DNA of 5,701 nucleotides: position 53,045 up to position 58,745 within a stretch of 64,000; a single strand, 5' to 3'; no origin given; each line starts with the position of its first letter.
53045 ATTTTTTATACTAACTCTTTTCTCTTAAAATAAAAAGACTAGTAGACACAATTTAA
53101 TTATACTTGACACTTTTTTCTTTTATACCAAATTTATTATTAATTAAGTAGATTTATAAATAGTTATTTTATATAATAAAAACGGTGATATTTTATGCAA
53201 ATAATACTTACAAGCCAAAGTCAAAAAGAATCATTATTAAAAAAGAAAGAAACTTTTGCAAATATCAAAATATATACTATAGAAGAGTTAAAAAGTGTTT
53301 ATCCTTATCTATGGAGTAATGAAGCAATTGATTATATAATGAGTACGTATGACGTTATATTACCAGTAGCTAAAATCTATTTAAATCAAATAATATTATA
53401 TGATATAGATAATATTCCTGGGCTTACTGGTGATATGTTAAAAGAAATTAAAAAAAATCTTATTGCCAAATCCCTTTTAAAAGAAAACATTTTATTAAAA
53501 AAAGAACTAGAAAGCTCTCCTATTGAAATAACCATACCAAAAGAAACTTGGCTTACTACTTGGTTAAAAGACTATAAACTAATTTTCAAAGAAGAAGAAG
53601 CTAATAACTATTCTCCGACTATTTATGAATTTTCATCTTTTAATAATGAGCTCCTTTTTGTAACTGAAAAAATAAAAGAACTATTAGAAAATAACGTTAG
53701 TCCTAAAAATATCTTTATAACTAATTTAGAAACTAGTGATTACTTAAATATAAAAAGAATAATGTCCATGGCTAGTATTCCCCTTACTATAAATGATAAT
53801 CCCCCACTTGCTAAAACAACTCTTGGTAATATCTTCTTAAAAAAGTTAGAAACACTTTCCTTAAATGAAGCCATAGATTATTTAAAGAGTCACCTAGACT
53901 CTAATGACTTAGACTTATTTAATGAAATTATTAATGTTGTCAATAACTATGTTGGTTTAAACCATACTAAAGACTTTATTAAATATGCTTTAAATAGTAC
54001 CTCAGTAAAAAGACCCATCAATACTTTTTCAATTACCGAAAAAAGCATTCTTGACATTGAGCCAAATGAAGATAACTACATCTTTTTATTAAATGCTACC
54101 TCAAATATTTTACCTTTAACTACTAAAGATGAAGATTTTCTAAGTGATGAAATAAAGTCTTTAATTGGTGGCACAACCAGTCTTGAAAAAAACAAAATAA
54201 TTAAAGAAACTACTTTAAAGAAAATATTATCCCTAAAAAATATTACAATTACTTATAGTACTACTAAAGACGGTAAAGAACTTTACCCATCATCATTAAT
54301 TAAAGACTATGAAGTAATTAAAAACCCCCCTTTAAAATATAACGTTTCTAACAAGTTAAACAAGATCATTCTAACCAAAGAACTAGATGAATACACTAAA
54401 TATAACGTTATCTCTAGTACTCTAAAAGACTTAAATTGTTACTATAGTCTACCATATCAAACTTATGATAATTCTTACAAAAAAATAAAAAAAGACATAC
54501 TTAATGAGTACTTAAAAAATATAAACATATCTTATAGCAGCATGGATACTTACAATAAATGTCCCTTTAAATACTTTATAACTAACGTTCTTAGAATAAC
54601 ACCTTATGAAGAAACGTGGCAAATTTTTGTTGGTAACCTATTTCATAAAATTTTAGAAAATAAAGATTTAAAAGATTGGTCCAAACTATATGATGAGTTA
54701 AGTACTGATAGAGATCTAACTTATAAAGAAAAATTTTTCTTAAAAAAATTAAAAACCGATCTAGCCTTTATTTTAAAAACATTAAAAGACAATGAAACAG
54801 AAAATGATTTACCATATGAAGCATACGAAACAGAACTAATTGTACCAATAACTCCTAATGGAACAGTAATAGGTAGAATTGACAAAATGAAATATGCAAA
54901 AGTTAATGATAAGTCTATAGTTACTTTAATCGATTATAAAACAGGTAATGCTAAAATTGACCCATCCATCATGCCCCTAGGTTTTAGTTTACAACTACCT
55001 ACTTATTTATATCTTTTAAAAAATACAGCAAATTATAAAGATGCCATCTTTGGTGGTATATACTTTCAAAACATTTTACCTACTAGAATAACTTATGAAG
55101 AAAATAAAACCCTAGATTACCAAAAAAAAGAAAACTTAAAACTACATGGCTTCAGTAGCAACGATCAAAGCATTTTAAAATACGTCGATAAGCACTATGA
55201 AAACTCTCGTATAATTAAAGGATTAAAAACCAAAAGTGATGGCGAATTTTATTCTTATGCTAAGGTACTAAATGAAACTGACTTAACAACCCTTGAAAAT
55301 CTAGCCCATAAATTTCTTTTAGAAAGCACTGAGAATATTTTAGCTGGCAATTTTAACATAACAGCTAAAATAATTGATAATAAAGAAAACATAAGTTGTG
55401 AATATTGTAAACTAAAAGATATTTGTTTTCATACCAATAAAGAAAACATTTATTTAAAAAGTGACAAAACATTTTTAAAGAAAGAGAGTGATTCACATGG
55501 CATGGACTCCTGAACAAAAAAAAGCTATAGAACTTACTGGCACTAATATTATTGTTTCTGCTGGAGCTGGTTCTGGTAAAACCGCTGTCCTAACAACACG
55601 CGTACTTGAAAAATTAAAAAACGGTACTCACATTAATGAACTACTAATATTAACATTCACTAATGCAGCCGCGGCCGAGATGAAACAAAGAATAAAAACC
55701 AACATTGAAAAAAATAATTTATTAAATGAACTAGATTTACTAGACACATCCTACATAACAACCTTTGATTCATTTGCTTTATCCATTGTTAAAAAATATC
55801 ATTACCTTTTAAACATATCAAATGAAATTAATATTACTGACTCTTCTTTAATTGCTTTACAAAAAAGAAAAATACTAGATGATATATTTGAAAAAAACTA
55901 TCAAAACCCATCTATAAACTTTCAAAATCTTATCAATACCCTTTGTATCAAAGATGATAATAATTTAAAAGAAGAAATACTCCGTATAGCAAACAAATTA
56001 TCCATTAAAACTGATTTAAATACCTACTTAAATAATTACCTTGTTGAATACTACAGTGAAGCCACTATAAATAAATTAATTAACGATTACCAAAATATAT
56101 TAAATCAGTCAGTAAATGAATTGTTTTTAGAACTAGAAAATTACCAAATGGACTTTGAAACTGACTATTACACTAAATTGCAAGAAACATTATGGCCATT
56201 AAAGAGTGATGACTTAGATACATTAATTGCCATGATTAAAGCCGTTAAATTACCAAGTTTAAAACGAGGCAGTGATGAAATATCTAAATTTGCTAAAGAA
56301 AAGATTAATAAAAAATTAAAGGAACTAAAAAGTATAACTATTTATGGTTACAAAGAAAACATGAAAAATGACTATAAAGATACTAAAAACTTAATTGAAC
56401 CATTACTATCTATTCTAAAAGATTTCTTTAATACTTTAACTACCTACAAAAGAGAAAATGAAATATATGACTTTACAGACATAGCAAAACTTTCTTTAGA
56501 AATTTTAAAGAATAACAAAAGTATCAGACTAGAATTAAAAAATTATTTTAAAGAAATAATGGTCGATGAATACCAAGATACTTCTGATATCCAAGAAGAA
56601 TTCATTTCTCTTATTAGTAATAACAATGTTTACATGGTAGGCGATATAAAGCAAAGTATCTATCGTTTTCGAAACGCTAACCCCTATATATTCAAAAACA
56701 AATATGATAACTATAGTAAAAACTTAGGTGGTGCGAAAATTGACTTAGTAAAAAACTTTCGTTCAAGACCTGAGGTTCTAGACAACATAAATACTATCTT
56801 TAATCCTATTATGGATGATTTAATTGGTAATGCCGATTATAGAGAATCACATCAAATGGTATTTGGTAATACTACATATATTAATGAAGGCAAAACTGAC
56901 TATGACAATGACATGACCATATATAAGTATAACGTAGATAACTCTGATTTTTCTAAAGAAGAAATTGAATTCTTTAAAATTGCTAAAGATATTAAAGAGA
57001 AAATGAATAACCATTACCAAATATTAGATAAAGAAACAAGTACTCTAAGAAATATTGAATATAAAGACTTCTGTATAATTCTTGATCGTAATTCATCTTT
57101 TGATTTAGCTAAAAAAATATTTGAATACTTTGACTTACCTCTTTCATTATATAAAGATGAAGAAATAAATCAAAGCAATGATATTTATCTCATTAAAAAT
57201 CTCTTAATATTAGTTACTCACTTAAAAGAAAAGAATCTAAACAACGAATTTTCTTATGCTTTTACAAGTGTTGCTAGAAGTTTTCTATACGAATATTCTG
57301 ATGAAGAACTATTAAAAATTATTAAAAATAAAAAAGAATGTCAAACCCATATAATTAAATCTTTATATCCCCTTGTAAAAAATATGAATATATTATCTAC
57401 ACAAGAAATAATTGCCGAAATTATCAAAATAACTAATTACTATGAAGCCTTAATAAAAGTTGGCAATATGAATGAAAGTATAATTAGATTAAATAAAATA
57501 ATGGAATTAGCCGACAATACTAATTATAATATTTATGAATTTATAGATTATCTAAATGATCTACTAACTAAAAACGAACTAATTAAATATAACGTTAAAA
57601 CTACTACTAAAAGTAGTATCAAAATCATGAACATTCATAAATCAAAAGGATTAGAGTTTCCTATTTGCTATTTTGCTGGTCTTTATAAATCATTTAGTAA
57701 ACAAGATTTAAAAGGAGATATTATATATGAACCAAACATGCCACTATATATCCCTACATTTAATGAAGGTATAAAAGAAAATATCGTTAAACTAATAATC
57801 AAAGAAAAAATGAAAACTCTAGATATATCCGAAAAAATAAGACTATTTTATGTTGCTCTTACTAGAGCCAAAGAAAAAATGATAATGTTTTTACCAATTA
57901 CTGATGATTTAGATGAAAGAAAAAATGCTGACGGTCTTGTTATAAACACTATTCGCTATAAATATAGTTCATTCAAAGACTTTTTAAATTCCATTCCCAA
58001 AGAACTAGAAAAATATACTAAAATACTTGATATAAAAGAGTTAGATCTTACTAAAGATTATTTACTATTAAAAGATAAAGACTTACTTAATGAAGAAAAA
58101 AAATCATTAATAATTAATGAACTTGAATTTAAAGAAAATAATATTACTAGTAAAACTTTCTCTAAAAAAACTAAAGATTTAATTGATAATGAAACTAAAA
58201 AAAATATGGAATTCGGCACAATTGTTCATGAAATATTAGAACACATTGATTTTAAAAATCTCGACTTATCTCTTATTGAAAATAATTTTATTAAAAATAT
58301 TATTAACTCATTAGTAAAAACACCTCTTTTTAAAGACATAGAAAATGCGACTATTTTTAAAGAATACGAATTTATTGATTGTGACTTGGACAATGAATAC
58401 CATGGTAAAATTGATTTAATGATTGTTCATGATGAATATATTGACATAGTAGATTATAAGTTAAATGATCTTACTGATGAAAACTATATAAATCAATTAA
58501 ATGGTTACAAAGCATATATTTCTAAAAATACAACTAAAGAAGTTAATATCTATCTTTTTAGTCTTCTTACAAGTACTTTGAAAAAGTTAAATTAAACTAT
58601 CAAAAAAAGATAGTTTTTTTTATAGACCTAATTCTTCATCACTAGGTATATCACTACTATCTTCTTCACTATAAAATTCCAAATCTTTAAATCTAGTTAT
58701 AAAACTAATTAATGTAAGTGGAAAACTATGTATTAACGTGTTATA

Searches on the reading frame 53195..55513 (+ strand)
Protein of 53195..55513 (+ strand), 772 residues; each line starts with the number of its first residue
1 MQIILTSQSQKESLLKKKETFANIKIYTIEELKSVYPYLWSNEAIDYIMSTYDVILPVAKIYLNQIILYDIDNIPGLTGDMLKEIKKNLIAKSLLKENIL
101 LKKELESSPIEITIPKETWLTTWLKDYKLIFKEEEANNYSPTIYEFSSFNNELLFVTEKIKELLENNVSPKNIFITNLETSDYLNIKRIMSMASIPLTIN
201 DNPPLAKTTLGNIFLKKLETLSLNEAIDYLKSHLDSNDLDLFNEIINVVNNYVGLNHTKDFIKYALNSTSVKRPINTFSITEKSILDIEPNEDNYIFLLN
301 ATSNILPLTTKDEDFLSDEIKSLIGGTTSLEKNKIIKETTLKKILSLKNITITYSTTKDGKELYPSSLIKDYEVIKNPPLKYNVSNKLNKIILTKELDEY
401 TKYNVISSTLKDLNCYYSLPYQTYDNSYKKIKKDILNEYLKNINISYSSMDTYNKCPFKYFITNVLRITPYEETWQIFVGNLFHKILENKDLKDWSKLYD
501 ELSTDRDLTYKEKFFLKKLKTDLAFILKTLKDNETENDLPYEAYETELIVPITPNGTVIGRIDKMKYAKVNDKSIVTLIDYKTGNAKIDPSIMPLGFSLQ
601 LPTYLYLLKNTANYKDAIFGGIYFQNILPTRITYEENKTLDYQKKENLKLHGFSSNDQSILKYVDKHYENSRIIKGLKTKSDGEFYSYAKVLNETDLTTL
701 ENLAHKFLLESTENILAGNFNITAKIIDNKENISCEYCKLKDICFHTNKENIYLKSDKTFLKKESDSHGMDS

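Call 58: search_protein_families(library=pfam, proteins=[window:53195-55513:+], max_evalue=0.001)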
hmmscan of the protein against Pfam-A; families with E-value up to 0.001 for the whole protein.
window:53195-55513:+ (772 aa): 1 family
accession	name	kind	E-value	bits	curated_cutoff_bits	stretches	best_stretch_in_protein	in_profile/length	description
PF12705.13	PDDEXK_1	-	1.1e-22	81.6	22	1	445-744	2-246/247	PD-(D/E)XK nuclease superfamily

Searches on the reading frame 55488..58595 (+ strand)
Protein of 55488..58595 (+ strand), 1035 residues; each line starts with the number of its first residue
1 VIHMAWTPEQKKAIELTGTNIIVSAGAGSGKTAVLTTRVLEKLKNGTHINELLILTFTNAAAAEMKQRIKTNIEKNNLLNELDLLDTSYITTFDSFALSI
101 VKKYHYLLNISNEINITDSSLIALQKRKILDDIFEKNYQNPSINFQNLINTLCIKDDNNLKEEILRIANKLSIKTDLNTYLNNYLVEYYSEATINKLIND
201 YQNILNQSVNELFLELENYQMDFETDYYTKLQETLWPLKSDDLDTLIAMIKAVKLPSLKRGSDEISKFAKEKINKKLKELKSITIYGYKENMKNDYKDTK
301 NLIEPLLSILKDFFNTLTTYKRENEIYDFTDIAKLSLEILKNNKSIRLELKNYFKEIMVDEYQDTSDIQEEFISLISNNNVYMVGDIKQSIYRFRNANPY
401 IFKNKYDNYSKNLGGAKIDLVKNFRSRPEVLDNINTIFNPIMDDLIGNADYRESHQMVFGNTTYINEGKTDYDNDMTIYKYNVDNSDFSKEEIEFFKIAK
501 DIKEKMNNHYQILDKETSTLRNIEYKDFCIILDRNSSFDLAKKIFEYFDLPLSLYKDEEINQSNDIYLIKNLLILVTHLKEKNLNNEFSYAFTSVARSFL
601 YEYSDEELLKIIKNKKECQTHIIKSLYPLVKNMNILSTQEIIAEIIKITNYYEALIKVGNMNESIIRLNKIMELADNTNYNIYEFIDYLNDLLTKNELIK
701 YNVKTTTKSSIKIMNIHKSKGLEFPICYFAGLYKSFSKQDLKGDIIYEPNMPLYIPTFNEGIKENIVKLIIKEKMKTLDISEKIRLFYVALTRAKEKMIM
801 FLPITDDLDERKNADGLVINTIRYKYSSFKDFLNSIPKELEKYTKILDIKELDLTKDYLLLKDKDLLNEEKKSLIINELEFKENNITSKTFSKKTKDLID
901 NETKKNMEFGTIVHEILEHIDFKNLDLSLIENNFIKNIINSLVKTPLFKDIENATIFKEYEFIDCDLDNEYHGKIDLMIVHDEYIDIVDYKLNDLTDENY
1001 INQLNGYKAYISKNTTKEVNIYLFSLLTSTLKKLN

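Call 58: search_protein_families(library=pfam, proteins=[window:55488-58595:+], max_evalue=0.001)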
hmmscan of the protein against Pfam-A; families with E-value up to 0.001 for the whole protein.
window:55488-58595:+ (1035 aa): 6 families
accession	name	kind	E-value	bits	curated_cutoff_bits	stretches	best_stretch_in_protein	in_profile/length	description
PF00580.27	UvrD-helicase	-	1.2e-54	186.3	23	2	6-210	1-197/271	UvrD/REP helicase N-terminal domain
PF13361.12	UvrD_C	-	1.7e-15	57.7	25.6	1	418-800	1-345/350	UvrD-like helicase C-terminal domain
PF13245.12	AAA_19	-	1.9e-15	57.6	25.1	1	10-395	1-134/134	AAA domain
PF13538.12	UvrD_C_2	-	1e-07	32.1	27.4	0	775-799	25-50/52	UvrD-like helicase C-terminal domain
PF01443.25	Viral_helicase1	-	3.7e-07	30.6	21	0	310-401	15-108/228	Viral superfamily 1 RNA helicase core domain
PF00270.35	DEAD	-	1.5e-05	25.3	26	1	7-75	1-71/167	DEAD/DEAH box helicase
